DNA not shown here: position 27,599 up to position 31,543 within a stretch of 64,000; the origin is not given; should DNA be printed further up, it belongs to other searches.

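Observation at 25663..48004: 22-kb co-directional block: seven secreted beta-helix paralogues, one decayed copy, a barrel-like protein and two jelly-roll giants - candidate surface-display or export system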

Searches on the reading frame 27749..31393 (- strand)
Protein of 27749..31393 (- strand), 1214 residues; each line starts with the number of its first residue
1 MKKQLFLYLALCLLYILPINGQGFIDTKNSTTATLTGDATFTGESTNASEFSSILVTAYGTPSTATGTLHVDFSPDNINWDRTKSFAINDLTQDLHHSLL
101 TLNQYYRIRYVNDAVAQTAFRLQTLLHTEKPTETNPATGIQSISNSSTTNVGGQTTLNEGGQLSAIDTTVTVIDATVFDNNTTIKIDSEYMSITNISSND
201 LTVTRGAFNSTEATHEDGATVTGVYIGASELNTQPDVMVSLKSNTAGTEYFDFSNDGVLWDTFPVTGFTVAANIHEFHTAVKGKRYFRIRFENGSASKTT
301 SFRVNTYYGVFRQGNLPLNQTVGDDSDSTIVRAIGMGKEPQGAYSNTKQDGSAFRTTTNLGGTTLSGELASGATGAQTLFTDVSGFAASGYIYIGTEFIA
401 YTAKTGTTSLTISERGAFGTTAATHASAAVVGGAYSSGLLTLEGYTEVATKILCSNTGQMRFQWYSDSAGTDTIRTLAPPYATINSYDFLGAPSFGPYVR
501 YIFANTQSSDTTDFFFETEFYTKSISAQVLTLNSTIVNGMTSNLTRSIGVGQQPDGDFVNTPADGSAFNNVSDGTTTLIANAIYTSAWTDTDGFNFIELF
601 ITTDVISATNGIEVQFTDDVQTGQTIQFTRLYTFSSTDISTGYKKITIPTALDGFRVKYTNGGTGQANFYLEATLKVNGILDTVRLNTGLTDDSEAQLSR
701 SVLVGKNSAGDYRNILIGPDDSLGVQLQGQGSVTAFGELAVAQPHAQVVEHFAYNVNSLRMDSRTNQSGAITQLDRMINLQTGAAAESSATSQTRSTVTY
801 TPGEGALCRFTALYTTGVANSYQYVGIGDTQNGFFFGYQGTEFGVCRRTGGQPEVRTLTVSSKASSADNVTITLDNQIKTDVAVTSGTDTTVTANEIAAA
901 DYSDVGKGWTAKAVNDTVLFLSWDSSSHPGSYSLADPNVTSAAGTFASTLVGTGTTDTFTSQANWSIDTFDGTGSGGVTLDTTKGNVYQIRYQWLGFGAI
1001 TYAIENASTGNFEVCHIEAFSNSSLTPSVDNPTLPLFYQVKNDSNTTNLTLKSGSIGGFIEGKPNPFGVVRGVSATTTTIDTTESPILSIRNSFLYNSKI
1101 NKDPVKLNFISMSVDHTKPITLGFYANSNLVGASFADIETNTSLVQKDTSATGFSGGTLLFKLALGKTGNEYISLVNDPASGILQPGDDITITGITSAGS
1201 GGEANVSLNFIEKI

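Call 4: search_protein_families(library=pfam, proteins=[window:27749-31393:-], max_evalue=0.1)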
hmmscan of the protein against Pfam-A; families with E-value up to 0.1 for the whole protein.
window:27749-31393:- (1214 aa): 1 family
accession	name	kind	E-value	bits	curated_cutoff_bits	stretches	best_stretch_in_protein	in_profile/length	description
PF11550.13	IglC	-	0.026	14.4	25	1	165-271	82-186/211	Intracellular growth locus C protein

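Call 5: search_protein_families(library=phrogs, proteins=[window:27749-31393:-], max_evalue=0.01)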
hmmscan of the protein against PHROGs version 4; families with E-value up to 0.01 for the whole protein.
window:27749-31393:- (1214 aa): 2 families
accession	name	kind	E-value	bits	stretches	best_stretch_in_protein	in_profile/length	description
phrog_1645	-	head and packaging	2.9e-39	136.1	1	730-1178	48-400/440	virion structural protein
phrog_16458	-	unknown function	1.9e-08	34.8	1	63-185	76-206/297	-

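Call 68: search_protein_families(library=ncbifam, proteins=[P0001, P0003, P0004, P0006, P0007, P0008, P0009, P0010, P0011, P0012], max_evalue=0.01)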
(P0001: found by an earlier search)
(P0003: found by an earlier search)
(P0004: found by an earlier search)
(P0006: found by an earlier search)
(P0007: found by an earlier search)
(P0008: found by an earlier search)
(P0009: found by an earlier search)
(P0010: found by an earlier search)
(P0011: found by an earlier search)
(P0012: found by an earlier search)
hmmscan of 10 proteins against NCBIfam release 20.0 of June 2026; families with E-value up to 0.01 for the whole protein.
P0001 (691 aa): 1 family
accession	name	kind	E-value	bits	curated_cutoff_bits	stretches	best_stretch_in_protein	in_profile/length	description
NF047953.1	PBSXProtXepA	equivalog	0.00015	21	400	1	93-149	77-133/279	phage-like element PBSX protein XepA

P0003 (1214 aa): 1 family
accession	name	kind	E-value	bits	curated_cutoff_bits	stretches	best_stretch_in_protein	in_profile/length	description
NF047953.1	PBSXProtXepA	equivalog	3.9e-07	29.5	400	1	63-125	76-138/279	phage-like element PBSX protein XepA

P0004 (459 aa): 0 families

P0006 (499 aa): 0 families

P0007 (775 aa): 0 families

P0008 (1022 aa): 1 family
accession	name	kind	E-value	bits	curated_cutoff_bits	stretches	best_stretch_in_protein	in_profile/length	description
TIGR03805.1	beta_helix_1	subfamily_domain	0.0029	16.7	141.5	0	115-186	221-280/314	parallel beta-helix domain-containing protein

P0009 (407 aa): 2 families
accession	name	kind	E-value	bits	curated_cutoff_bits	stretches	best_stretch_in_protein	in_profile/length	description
TIGR03805.1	beta_helix_1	subfamily_domain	5.3e-05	22.4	141.5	1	122-306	59-243/314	parallel beta-helix domain-containing protein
TIGR03804.1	para_beta_helix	repeat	0.00025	20.7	19.45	0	316-340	1-25/44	parallel beta-helix repeat protein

P0010 (533 aa): 0 families

P0011 (710 aa): 0 families

P0012 (539 aa): 0 families

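Call 87: search_protein_families(library=pfam, proteins=[P0175, P0176, P0190, P0209, P0225], max_evalue=0.001)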
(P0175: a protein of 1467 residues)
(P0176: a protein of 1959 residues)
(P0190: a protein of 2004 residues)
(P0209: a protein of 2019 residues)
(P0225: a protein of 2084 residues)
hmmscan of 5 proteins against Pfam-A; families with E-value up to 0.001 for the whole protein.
P0175 (1467 aa): 2 families
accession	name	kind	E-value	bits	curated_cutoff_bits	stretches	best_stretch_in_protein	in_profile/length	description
PF13229.12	Beta_helix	-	4.4e-48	163.3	25.9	6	921-1079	3-157/158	Right handed beta helix region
PF05048.19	NosD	-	4.7e-08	33.2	23.6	0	881-1051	3-164/212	Periplasmic copper-binding protein (NosD)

P0176 (1959 aa): 3 families
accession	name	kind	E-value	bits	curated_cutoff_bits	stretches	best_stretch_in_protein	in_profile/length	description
PF13229.12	Beta_helix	-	6.9e-12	45.7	25.9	3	1339-1463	8-122/158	Right handed beta helix region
PF00400.38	WD40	-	7.7e-06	26.7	27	0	1792-1822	5-38/39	WD domain, G-beta repeat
PF12894.13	ANAPC4_WD40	-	0.00084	20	22.9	0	1581-1643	11-67/91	Anaphase-promoting complex subunit 4 WD40 domain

P0190 (2004 aa): 18 families
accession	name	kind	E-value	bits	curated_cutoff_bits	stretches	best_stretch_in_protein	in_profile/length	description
PF25174.1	Beta-prop_THOC3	-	1.9e-34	119.4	305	4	641-757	83-190/272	THOC3 beta-propeller domain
PF23414.1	Beta-prop_EML_2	-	6.4e-28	98.3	90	2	650-805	2-142/266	Echinoderm microtubule-associated protein second beta-propeller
PF24817.1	WD40_WDHD1_1st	-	1.6e-27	96.9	109.9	3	645-811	85-246/291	WDHD1 first WD40 domain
PF00400.38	WD40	-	5e-27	93.6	27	0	689-707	12-30/39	WD domain, G-beta repeat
PF12894.13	ANAPC4_WD40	-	1.8e-24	86.2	22.9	0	782-826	33-72/91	Anaphase-promoting complex subunit 4 WD40 domain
PF24807.1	WD40_CDC20-Fz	-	1.8e-21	77.2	200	1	649-811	138-289/292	CDC20/Fizzy WD40 domain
PF24814.1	WD40_Prp19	-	4.9e-18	65.6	320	1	741-906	138-279/281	Prp19 WD40 domain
PF08662.17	eIF2A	-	5.5e-18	66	20.5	1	641-775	54-182/194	Eukaryotic translation initiation factor eIF2A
PF13229.12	Beta_helix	-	3e-15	56.6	25.9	4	443-567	3-123/158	Right handed beta helix region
PF23389.1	Beta-prop_WDR19_1st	-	7.1e-13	48.7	27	1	652-757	3-100/325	WDR19 first beta-propeller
PF25460.1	Beta-prop_Aladin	-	9.1e-12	45.2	171.1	0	649-704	113-169/340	Aladin seven-bladed propeller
PF24797.1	Beta-prop_WDR35_TULP_N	-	2.3e-11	43.9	80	1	638-854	108-320/332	WDR35/TULP4 N-terminal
PF23775.1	Beta-prop_RIG_2nd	-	4.6e-11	43.1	80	0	684-748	33-90/278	RIG second beta-propeller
PF04762.18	Beta-prop_ELP1_1st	-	2.6e-10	40.2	26.8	0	692-757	213-275/359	ELP1 first N-terminal beta-propeller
PF07676.18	PD40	-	7.4e-08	32.6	20.9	0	650-662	12-24/38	WD40-like Beta Propeller Repeat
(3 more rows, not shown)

P0209 (2019 aa): 19 families
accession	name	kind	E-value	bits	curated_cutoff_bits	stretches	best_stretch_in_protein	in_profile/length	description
PF24807.1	WD40_CDC20-Fz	-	5.6e-30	105.1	200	3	1640-1747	50-155/292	CDC20/Fizzy WD40 domain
PF25174.1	Beta-prop_THOC3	-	2e-24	86.5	305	1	1640-1841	45-232/272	THOC3 beta-propeller domain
PF23414.1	Beta-prop_EML_2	-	2.7e-23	83.1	90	2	1647-1743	45-140/266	Echinoderm microtubule-associated protein second beta-propeller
PF12894.13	ANAPC4_WD40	-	5.7e-19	68.6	22.9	1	1648-1713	2-67/91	Anaphase-promoting complex subunit 4 WD40 domain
PF24817.1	WD40_WDHD1_1st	-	6.7e-17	62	109.9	1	1693-1841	95-241/291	WDHD1 first WD40 domain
PF13229.12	Beta_helix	-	5.1e-14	52.6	25.9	4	726-869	18-156/158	Right handed beta helix region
PF24797.1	Beta-prop_WDR35_TULP_N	-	2.8e-13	50.1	80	0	1685-1747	116-176/332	WDR35/TULP4 N-terminal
PF08662.17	eIF2A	-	5.3e-13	49.7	20.5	1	1687-1791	62-159/194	Eukaryotic translation initiation factor eIF2A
PF00400.38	WD40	-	5.3e-12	46.1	27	0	1676-1710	5-37/39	WD domain, G-beta repeat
PF24814.1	WD40_Prp19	-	7.4e-12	45.3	320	2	1759-1933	120-278/281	Prp19 WD40 domain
PF23383.1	Beta-prop_IFT140_1st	-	2.1e-10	40.3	27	1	1776-1914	15-145/406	IFT140 first beta-propeller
PF25460.1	Beta-prop_Aladin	-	9.8e-09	35.2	171.1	0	1643-1745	112-212/340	Aladin seven-bladed propeller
PF23389.1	Beta-prop_WDR19_1st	-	1.8e-08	34.2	27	0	1781-1890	3-103/325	WDR19 first beta-propeller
PF23775.1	Beta-prop_RIG_2nd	-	1.9e-06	27.9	80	0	1642-1695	38-91/278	RIG second beta-propeller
PF23726.1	Beta-prop_RSE1_2nd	-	3.7e-06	26.9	30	0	1652-1729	117-199/327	RSE1/DDB1/CPSF1 second beta-propeller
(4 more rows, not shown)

P0225 (2084 aa): 28 families (the best 25 are shown)
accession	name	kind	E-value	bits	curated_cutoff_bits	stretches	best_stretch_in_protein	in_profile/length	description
PF25174.1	Beta-prop_THOC3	-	3.9e-52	177.4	305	3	1684-1891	88-271/272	THOC3 beta-propeller domain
PF00400.38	WD40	-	6.7e-44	146.9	27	0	1868-1896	4-33/39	WD domain, G-beta repeat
PF24807.1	WD40_CDC20-Fz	-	4e-40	138.4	200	4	1783-1953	54-209/292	CDC20/Fizzy WD40 domain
PF23414.1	Beta-prop_EML_2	-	8.6e-37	127.4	90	3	1824-1940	34-143/266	Echinoderm microtubule-associated protein second beta-propeller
PF12894.13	ANAPC4_WD40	-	3.5e-34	117.4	22.9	0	676-744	2-65/91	Anaphase-promoting complex subunit 4 WD40 domain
PF24817.1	WD40_WDHD1_1st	-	3.3e-32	112.3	109.9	2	1679-1800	123-242/291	WDHD1 first WD40 domain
PF24814.1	WD40_Prp19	-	1.7e-28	99.9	320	3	1682-1895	89-281/281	Prp19 WD40 domain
PF08662.17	eIF2A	-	5.1e-25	88.9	20.5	3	1818-1937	48-159/194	Eukaryotic translation initiation factor eIF2A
PF24797.1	Beta-prop_WDR35_TULP_N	-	1.5e-20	74.1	80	0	479-511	13-45/332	WDR35/TULP4 N-terminal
PF23775.1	Beta-prop_RIG_2nd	-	4.6e-19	69.3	80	0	1868-1932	31-91/278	RIG second beta-propeller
PF23383.1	Beta-prop_IFT140_1st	-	4.3e-18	65.7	27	1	624-741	15-126/406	IFT140 first beta-propeller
PF23389.1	Beta-prop_WDR19_1st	-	1.9e-17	63.8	27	0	1825-1941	34-142/325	WDR19 first beta-propeller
PF07676.18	PD40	-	8.2e-16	57.9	20.9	0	1785-1805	13-32/38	WD40-like Beta Propeller Repeat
PF25460.1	Beta-prop_Aladin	-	3.5e-15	56.4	171.1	1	1690-1893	23-213/340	Aladin seven-bladed propeller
PF25173.1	Beta-prop_WDR3_1st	-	1.2e-14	54.9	154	1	1819-1941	20-133/184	WDR3 first beta-propeller domain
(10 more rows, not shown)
